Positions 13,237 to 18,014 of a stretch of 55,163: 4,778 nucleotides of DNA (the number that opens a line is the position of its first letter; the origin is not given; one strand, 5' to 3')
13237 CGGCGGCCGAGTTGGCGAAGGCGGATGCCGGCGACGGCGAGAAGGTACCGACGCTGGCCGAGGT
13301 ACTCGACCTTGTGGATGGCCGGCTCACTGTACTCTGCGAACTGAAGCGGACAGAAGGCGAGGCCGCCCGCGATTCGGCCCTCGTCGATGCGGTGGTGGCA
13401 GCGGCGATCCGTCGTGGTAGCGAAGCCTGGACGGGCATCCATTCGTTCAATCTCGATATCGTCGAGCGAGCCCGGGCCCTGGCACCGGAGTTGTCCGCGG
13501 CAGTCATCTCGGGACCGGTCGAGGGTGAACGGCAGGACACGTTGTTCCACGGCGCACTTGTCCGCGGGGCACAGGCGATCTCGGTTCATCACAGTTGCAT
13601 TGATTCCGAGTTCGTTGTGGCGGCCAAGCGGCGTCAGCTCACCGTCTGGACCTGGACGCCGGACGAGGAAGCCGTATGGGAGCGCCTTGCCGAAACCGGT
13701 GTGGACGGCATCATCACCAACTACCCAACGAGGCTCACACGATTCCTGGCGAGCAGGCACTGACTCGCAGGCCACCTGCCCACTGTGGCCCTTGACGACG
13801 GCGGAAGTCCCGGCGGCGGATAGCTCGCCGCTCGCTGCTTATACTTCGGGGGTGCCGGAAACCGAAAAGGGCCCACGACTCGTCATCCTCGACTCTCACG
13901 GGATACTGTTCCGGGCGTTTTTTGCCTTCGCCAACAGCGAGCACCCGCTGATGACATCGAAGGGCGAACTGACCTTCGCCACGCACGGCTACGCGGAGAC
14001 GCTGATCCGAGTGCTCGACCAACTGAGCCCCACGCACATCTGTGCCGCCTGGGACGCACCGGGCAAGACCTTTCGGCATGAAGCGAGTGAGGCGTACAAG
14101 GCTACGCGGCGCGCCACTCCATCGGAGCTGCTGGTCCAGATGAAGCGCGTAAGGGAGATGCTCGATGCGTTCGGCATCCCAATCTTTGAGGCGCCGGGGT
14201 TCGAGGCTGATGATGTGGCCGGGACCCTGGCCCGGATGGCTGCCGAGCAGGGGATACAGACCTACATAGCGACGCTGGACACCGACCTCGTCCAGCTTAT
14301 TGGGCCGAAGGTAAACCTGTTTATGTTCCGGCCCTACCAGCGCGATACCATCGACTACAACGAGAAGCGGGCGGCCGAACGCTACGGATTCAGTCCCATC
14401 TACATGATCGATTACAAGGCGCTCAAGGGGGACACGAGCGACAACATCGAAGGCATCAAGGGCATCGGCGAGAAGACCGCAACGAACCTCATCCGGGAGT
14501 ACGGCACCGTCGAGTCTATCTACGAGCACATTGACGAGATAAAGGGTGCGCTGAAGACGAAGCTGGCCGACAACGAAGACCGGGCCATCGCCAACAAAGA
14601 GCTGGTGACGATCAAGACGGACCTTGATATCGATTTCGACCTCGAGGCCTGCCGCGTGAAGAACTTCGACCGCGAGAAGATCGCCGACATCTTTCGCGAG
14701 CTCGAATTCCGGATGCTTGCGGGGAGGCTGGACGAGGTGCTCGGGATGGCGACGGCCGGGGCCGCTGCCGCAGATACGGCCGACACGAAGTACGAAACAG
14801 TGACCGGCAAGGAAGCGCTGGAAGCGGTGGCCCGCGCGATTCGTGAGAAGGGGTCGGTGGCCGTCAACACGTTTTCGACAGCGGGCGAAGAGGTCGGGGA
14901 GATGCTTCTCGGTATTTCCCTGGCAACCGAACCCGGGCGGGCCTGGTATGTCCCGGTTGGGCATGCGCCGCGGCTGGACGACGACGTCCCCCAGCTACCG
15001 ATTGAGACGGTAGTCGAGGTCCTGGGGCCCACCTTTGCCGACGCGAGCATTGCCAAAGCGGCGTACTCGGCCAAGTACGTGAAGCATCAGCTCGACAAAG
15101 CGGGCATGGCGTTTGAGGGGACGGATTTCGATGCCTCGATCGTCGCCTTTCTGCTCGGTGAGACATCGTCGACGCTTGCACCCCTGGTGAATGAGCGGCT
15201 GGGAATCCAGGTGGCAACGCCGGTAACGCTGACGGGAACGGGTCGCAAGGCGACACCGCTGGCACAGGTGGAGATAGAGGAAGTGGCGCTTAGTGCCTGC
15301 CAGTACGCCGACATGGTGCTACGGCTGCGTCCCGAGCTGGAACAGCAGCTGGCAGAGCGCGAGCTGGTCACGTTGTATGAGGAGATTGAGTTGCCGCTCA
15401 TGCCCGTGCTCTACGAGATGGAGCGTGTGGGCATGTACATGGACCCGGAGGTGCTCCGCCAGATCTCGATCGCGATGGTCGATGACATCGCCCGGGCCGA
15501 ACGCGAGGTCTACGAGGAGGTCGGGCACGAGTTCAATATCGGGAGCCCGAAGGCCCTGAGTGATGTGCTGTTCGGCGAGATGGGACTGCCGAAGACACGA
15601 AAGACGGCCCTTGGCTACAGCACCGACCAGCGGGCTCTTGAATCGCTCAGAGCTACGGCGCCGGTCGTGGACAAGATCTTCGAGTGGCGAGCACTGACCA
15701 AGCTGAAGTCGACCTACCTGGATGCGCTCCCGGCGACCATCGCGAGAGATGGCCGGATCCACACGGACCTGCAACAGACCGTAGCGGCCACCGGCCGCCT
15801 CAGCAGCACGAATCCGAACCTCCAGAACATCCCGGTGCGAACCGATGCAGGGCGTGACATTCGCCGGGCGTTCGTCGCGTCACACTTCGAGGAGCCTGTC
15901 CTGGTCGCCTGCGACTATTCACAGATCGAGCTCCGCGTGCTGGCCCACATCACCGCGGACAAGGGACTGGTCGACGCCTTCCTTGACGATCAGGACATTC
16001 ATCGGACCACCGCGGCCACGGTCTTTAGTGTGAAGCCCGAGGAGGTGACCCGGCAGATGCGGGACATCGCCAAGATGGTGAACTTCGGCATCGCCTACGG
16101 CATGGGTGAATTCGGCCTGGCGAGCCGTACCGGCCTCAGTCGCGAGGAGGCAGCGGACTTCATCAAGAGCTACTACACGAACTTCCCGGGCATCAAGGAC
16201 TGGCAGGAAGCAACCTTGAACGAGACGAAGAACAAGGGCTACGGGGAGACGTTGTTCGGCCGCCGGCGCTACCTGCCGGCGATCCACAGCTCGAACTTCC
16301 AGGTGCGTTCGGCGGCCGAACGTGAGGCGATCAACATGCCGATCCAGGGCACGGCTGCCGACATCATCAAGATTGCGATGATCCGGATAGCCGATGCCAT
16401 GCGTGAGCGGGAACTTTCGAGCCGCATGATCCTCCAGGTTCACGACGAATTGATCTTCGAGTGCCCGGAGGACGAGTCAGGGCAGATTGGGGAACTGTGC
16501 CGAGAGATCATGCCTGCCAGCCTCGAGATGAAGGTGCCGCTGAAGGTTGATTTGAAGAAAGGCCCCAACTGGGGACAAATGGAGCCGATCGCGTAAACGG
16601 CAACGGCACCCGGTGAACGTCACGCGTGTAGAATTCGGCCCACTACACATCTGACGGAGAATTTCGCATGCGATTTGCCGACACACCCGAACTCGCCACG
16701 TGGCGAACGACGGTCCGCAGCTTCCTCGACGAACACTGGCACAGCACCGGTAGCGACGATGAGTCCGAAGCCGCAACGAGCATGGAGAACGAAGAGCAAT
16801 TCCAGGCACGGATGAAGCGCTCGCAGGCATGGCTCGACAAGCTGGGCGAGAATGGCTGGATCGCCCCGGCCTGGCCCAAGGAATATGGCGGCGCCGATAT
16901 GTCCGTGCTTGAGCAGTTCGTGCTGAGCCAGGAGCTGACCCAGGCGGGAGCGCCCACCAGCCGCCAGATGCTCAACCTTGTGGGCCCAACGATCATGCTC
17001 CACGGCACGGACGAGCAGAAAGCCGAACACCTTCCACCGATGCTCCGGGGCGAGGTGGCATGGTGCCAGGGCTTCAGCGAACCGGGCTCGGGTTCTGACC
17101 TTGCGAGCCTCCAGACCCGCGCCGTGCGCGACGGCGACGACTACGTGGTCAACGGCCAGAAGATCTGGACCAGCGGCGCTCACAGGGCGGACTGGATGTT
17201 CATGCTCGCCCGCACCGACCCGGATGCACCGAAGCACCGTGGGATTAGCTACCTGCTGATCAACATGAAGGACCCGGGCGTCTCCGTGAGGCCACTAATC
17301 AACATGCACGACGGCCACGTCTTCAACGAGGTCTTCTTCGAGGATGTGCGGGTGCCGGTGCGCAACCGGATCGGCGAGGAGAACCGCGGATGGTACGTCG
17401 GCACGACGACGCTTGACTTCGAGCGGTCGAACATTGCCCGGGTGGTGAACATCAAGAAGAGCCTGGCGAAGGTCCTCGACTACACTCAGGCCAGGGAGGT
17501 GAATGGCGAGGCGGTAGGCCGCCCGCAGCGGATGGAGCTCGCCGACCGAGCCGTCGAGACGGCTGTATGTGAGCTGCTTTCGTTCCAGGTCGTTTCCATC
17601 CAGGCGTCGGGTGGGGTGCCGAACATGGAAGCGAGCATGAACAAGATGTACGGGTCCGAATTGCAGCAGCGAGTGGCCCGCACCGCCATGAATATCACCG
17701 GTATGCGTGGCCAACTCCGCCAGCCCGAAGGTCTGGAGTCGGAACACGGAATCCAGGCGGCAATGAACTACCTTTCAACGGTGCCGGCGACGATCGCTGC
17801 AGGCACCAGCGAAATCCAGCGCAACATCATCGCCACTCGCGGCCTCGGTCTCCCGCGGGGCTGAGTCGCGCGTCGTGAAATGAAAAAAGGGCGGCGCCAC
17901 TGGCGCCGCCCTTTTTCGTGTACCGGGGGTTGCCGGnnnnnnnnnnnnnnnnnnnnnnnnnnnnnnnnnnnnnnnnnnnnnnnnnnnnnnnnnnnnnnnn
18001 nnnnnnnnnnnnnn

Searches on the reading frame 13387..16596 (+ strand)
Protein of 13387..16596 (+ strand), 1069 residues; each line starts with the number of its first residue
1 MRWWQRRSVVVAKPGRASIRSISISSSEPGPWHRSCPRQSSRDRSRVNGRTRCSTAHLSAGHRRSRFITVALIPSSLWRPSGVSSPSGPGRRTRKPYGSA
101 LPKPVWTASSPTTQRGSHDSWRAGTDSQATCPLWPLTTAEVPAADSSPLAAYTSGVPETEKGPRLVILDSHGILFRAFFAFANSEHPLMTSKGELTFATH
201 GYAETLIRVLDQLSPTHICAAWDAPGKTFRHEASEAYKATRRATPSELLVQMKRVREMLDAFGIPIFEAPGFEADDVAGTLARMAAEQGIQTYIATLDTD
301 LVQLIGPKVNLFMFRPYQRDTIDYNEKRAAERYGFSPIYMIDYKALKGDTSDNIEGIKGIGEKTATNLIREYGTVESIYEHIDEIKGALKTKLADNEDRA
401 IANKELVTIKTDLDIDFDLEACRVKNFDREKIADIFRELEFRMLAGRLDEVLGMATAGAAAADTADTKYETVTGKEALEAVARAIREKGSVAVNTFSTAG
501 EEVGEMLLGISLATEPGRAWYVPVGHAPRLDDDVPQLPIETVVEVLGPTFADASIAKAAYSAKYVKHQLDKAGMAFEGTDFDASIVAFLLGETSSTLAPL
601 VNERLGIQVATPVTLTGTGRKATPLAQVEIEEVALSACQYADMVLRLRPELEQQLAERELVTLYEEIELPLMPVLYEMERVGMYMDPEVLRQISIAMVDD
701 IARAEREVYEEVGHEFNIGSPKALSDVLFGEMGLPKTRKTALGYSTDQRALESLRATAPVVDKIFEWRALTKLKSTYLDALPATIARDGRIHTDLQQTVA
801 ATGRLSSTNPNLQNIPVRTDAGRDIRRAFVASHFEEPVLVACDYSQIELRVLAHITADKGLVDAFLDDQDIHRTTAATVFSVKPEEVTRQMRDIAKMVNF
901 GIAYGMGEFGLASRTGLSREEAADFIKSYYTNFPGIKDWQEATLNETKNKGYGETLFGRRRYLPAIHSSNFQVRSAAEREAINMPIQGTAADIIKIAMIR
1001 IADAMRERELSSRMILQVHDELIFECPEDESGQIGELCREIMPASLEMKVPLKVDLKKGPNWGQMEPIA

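Call 17: search_protein_families(library=pfam, proteins=[window:13387-16596:+])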
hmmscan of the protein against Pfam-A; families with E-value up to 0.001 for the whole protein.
window:13387-16596:+ (1069 aa): 4 families
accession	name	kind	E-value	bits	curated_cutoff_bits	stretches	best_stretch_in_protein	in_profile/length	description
PF00476.26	DNA_pol_A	-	4.6e-153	510.1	34.3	1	688-1064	2-381/381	DNA polymerase family A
PF02739.22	5_3_exonuc_N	-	1.3e-46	158.7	34.3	1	164-334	1-164/164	5'-3' exonuclease, N-terminal resolvase-like domain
PF01367.25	5_3_exonuc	-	5.2e-33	113.9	40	1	336-430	2-97/97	5'-3' exonuclease, C-terminal SAM fold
PF01612.26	DNA_pol_A_exo1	-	0.00078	19.7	23.6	0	469-655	1-172/173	3'-5' exonuclease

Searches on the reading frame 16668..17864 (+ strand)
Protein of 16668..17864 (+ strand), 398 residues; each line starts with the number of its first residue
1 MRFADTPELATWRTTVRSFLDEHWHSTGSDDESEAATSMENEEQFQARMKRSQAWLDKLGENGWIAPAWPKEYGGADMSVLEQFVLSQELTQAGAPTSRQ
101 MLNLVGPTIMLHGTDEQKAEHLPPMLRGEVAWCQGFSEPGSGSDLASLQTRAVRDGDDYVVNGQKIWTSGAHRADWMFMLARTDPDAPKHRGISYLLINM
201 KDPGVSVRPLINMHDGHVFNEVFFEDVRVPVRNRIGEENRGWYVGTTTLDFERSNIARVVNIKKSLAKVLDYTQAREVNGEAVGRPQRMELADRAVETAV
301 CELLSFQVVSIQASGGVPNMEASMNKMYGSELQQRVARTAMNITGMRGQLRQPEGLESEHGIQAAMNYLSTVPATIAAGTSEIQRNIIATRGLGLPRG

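Call 17: search_protein_families(library=pfam, proteins=[window:16668-17864:+])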
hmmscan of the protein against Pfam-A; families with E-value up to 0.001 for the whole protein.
window:16668-17864:+ (398 aa): 4 families
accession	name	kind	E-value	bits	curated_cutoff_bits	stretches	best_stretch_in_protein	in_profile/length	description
PF02770.24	Acyl-CoA_dh_M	-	1.4e-22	80.1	33.3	1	133-227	1-97/97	Acyl-CoA dehydrogenase, middle domain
PF00441.29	Acyl-CoA_dh_1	-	6.3e-22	78.8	22.4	1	239-392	1-149/150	Acyl-CoA dehydrogenase, C-terminal domain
PF02771.21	Acyl-CoA_dh_N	-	1.5e-19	70.8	22.9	1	6-129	1-113/113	Acyl-CoA dehydrogenase, N-terminal domain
PF14749.11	Acyl-CoA_ox_N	-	1.3e-05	26.2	25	1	33-129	35-118/120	Acyl-coenzyme A oxidase N-terminal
